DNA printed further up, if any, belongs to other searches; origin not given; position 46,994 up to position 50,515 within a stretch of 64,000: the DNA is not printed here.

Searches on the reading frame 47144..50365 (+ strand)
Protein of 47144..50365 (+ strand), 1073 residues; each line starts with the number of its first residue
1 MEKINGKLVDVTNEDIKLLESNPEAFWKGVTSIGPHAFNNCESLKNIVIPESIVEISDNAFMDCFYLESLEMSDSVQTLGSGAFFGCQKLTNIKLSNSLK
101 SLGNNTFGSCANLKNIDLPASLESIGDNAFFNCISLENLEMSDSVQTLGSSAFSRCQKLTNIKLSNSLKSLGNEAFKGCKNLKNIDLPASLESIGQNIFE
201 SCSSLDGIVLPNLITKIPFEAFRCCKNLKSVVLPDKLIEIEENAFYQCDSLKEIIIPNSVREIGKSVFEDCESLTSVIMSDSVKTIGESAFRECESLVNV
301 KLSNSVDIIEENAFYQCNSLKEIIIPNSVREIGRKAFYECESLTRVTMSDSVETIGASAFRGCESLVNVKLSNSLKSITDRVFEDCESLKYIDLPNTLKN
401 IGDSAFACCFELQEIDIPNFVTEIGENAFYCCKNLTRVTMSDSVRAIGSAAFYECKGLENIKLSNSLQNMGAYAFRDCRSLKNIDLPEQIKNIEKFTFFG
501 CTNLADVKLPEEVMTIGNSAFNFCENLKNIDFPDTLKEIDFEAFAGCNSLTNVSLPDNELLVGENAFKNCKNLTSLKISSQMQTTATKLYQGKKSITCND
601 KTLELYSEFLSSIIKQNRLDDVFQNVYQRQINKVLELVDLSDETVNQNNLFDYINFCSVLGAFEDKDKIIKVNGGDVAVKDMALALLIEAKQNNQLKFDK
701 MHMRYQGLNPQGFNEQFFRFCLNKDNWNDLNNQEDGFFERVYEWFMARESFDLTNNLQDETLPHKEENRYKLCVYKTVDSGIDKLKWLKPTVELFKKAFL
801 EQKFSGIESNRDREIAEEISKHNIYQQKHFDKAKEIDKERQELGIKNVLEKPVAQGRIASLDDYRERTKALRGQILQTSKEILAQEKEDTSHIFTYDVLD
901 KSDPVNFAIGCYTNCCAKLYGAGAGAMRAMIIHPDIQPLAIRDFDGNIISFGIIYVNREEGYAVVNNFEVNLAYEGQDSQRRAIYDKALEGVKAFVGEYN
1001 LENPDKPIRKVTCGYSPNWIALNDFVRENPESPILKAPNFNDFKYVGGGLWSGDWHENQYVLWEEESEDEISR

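Call 89: search_protein_families(library=pfam, proteins=[window:47144-50365:+], max_evalue=0.00001)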
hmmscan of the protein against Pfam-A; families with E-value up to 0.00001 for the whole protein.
window:47144-50365:+ (1073 aa): 4 families
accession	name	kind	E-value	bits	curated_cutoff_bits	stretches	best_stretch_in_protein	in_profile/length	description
PF13306.12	LRR_5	-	4.6e-219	715.5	27.7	7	331-458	2-126/127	BspA type Leucine rich repeat region (6 copies)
PF13855.12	LRR_8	-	6.5e-45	151.2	27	0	145-187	13-56/61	Leucine rich repeat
PF23952.1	LRR_EndoS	-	1.9e-11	44.6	27.9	0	432-487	58-114/116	Endo-beta-N-acetylglucosaminidase EndoS LRR domain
PF12799.13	LRR_4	-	6.8e-08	33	27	0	158-187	2-30/44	Leucine Rich repeats (2 copies)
